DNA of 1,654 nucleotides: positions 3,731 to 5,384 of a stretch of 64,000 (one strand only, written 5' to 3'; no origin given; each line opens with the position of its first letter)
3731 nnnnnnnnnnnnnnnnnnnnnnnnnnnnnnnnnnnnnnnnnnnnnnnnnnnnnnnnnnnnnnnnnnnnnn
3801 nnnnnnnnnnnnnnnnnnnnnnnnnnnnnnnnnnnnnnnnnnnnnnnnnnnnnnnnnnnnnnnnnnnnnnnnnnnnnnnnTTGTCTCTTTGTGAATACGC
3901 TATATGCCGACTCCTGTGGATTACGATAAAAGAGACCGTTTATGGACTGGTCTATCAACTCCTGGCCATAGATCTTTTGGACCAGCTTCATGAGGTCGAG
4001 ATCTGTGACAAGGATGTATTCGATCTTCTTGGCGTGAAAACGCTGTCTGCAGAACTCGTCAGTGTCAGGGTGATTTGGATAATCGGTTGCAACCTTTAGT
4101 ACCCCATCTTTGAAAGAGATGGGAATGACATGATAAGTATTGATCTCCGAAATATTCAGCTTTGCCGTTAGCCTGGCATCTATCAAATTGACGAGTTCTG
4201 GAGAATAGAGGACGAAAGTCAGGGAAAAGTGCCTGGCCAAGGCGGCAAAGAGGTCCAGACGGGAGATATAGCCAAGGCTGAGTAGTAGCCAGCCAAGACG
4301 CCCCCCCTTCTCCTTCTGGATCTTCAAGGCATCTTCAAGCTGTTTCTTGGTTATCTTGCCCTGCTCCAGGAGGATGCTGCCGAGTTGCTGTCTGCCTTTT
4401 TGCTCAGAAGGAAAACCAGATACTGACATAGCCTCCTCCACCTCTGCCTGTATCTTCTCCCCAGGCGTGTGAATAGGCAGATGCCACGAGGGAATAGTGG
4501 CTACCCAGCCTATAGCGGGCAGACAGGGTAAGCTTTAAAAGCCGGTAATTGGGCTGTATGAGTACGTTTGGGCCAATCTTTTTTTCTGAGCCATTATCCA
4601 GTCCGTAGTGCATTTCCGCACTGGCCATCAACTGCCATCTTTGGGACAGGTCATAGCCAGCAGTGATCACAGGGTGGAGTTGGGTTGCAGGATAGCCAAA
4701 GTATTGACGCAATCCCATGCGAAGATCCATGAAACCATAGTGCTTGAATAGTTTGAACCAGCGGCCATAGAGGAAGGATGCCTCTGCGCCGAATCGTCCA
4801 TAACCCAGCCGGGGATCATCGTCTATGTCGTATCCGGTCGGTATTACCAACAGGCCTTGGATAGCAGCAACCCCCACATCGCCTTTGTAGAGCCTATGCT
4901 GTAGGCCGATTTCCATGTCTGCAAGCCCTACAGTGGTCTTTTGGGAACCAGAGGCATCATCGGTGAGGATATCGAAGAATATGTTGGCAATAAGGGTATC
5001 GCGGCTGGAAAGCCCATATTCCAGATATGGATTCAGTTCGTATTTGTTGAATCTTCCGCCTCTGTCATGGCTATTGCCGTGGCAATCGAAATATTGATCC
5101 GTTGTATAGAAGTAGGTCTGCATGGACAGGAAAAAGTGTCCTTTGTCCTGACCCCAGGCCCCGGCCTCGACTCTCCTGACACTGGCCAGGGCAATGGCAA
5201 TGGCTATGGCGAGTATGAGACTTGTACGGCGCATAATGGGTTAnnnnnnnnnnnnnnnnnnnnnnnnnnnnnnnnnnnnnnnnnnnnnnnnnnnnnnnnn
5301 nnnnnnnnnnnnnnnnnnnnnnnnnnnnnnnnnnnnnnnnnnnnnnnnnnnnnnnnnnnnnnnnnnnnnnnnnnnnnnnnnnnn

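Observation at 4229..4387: Tandem MshEN c-di-GMP-binding motifs fused to the N-terminus of a processive GT2 synthase, in place of PilZ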

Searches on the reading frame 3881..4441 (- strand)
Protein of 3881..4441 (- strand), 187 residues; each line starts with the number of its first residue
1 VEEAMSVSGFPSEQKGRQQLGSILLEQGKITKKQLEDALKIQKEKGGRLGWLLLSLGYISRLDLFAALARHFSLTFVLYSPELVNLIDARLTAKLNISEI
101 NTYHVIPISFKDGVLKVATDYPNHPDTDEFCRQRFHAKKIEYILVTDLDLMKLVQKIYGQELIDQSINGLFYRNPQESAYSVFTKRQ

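Call 7: search_solved_structures(query=window:3881-4441:-, max_evalue=1, show_alignments=4)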
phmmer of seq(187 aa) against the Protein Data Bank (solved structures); distinct sequences matched with E-value up to 1: 21.
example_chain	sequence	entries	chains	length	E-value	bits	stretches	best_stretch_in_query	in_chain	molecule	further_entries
6f8l_G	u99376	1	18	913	2.9e-19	72.6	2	17-126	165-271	Type IV pilus assembly protein PilF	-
5htl_A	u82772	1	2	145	4.3e-10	42.7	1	15-88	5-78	MSHA biogenesis protein MshE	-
8pfa_A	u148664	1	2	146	2.6e-08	36.9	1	17-127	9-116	c-di-GMP binding domain of the ATPase enzyme PilF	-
8pdk_A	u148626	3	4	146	2.6e-08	36.9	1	17-127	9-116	c-di-GMP binding domain of the ATPase enzyme PilF | ATP-binding motif-containing protein pilF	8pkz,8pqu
9glg_A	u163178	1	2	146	2.6e-08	36.9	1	17-127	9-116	ATP-binding motif-containing protein pilF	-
8pe0_A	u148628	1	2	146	5.1e-08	36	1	18-127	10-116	c-di-GMP binding domain of the ATPase enzyme PilF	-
6ejf_J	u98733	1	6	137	5.5e-08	35.9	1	19-127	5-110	Type IV pilus assembly protein PilF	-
9gl5_A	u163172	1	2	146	5.9e-08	35.8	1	17-127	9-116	ATP-binding motif-containing protein pilF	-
6olj_C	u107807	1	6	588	9e-05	25.4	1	18-160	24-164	Type IV pilus biogenesis ATPase PilB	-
5tsg_B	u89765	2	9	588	9.2e-05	25.4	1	18-160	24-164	Type IV pilus biogenesis ATPase PilB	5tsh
9g1w_A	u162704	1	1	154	0.0001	25.2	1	16-118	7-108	Type IV pilus assembly ATPase PilB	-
5zfr_A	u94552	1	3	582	0.00017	24.5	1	18-161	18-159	Type IV pilus biogenesis ATPase PilB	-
6ejf_G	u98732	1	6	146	0.1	15.5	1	18-75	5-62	Type IV pilus assembly protein PilF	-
3jc8_Ba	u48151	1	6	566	0.39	13.5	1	19-110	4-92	Type IV-A pilus assembly ATPase PilB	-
8a22_Xd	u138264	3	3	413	0.9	12.4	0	53-87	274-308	mL123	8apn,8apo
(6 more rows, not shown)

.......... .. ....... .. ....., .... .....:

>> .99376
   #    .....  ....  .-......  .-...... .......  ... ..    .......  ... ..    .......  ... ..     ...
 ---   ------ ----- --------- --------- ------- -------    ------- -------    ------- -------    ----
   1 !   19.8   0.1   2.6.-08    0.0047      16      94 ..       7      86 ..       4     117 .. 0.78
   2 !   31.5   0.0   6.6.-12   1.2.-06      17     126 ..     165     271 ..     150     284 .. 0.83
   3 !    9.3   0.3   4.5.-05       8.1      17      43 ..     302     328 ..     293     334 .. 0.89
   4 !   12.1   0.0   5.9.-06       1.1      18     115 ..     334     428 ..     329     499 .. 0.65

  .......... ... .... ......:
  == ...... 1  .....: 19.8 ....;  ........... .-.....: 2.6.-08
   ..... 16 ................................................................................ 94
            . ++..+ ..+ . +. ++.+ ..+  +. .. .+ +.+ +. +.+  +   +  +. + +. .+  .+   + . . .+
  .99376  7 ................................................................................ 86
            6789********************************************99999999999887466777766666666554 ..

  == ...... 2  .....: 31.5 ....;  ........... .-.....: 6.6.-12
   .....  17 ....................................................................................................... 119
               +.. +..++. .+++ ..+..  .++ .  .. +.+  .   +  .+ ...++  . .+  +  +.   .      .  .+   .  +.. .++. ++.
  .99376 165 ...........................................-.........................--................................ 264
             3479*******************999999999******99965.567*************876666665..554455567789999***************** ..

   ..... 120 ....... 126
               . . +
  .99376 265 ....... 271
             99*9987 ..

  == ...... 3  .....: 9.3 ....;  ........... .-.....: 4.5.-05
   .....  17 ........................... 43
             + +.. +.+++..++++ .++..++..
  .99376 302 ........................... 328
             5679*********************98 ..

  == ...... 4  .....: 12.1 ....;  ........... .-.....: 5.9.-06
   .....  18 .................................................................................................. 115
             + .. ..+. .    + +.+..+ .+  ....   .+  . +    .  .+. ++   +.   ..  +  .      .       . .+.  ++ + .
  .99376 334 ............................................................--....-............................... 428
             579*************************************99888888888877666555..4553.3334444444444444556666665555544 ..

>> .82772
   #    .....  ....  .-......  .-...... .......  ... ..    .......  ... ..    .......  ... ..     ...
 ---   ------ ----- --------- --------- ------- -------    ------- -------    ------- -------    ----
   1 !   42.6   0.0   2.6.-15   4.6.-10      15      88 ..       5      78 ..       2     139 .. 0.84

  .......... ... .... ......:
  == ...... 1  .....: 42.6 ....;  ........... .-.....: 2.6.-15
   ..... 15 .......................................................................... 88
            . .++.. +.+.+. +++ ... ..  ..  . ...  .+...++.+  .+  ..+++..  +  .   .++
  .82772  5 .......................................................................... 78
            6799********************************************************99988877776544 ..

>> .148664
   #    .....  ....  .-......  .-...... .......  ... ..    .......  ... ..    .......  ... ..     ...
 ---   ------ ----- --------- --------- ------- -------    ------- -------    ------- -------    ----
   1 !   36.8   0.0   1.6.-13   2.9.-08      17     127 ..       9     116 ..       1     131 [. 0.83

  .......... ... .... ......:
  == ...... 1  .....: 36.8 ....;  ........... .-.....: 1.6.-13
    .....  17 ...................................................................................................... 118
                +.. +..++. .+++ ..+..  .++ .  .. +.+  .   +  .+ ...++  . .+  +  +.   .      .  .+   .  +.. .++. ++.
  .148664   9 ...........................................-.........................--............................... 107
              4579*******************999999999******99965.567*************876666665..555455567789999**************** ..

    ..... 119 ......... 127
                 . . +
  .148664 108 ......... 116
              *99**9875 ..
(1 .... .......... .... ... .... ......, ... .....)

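Call 61: predict_structure(alignment_id=A3)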
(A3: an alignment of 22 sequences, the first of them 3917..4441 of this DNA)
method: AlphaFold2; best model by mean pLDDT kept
length: 175 residues; sequences in the alignment: 22
mean_pLDDT: 87.8   pTM: 0.78
mean pLDDT of the five models: 87.8, 87.6, 87.6, 87.1, 86.7
residues with pLDDT >= 90: 135; 70-90: 16; 50-70: 7; < 50: 17
segments of 3 or more residues with pLDDT < 50: 1-15
pLDDT, mean of each block of 10 residues (from residue 1): 37 61 97 98 95 97 97 96 94 94 97 98 94 98 97 90 72 50
secondary structure, 60 per line:
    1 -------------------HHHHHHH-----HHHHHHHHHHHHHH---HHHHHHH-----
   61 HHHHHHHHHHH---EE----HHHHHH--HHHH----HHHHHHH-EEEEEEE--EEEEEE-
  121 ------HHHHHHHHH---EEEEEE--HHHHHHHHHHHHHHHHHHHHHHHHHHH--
elements in order: H20-26 H32-45 H49-55 H61-71 H81-86 H89-92 H97-103 E105-111 E114-119 H127-135 E139-144 H147-173

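Call 64: fold_search(model_id=the predicted structure, library=pdb)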
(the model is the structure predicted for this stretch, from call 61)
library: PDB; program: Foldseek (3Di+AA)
matches with E <= 10: 116; with E <= 0.001: 20
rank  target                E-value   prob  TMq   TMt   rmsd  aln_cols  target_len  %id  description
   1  8pfa_A                1.3e-09  1.00  0.66  0.82   2.9       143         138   28  X-ray structure of the Thermus thermophilus K167R mutant of the PilF-GSPIIB domain in the c-di-GMP bound state (released 2024-06-26)
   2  5htl_B                1.4e-09  1.00  0.68  0.84   2.4       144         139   26  Structure of MshE with cdg (released 2016-10-05)
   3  5htl_A                1.6e-09  1.00  0.70  0.86   2.3       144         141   26  Structure of MshE with cdg (released 2016-10-05)
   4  9gl5_A                1.8e-09  1.00  0.67  0.83   2.9       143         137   27  X-ray structure of the Thermus thermophilus Q190E mutant of the PilF-GSPIIB domain in the c-di-GMP bound state (released 2025-06-25)
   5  8pdk_A                2.2e-09  1.00  0.65  0.80   3.0       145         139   27  X-ray structure of the Thermus thermophilus PilF-GSPIIB domain in the c-di-GMP bound state (released 2024-06-26)
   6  9glg_A                2.3e-09  1.00  0.69  0.85   2.6       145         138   28  X-ray structure of the Thermus thermophilus Q218E mutant of the PilF-GSPIIB domain in the c-di-GMP bound state (released 2025-06-25)
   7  9glg_B                2.3e-09  1.00  0.67  0.84   2.5       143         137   27  X-ray structure of the Thermus thermophilus Q218E mutant of the PilF-GSPIIB domain in the c-di-GMP bound state (released 2025-06-25)
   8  8pe0_A                3.6e-09  1.00  0.68  0.83   2.5       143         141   27  X-ray structure of the Thermus thermophilus K167L mutant of the PilF-GSPIIB domain in the c-di-GMP bound state (released 2024-06-26)
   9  8pfa_B                5.5e-09  1.00  0.67  0.83   2.7       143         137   29  X-ray structure of the Thermus thermophilus K167R mutant of the PilF-GSPIIB domain in the c-di-GMP bound state (released 2024-06-26)
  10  8pdk_B                6.2e-09  1.00  0.67  0.84   2.6       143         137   27  X-ray structure of the Thermus thermophilus PilF-GSPIIB domain in the c-di-GMP bound state (released 2024-06-26)
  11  8pkz_MODEL_1_A        1.5e-08  1.00  0.68  0.81   5.7       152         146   28  NMR solution structure of PilF-GSPIIB in the c-di-GMP bound state (released 2024-07-10)
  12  9g1w_MODEL_1_A        1.3e-07  1.00  0.54  0.59   4.5       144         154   24  NMR solution structure of the Thermus thermophilus PilF-GSPIIA domain (released 2025-05-21)
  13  7lkn_A                8.5e-07  1.00  0.60  0.70   4.8       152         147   14  The PilB(N-terminal_P70S mutant)-PilZ complex (SeMet) (released 2021-08-11)
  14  7lkm_B                8.5e-07  1.00  0.59  0.68   4.9       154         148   14  The PilB(N-terminal_P70S mutant)-PilZ complex of the Type IV pilus from Xanthomonas citri (released 2021-08-11)
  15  7lko_A                1.8e-06  1.00  0.59  0.68   5.0       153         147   15  The PilB(N-terminal)-PilZ complex of the Type IV pilus from Xanthomonas citri (2.9 A) (released 2021-08-11)
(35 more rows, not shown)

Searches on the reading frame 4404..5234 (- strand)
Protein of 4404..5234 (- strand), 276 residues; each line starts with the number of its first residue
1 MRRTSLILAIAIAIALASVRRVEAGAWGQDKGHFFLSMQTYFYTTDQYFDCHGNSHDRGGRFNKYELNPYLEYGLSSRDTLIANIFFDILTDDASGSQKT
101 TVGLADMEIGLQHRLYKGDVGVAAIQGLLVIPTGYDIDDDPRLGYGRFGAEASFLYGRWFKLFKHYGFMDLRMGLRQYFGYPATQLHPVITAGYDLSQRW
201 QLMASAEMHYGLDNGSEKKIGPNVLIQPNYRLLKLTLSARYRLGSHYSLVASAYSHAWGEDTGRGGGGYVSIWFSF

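Call 5: search_protein_families(library=pfam, proteins=[window:4404-5234:-], max_evalue=0.1)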
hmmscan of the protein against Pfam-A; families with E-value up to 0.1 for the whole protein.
window:4404-5234:- (276 aa): 0 families

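Call 6: search_protein_families(library=ncbifam, proteins=[window:4404-5234:-], max_evalue=0.1)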
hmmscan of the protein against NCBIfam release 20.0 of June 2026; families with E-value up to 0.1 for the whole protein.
window:4404-5234:- (276 aa): 1 family
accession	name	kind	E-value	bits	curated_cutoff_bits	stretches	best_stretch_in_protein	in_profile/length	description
NF033755.1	gliding_CglE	equivalog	0.015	15.2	70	0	168-243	7-90/172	adventurous gliding motility protein CglE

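Call 73: search_solved_structures(query=A4, max_evalue=1)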
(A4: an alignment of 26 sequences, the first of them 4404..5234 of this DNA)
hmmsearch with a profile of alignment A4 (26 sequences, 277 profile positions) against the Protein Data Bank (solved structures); distinct sequences matched with E-value up to 1: 1.
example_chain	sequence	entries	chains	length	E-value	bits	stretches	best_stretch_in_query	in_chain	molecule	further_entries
7pge_B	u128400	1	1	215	0.27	13.8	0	65-118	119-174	Copper resistance protein B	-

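Call 75: search_protein_families(library=pfam, alignment_id=A4, max_evalue=0.01)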
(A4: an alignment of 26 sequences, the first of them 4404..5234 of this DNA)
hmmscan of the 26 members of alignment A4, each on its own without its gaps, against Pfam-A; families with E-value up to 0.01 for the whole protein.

A. member 1, window:4404-5234:- (276 aa): 0 families

B. families by the number of members that match (of 26 scanned): 3 families
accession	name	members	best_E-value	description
PF13557.12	Phenol_MetA_deg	1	9.6e-07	Putative MetA-pathway of phenol degradation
PF19089.6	DUF5777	1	0.0046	Membrane bound beta barrel domain (DUF5777)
PF19847.4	DUF6322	1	0.0069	Family of unknown function (DUF6322)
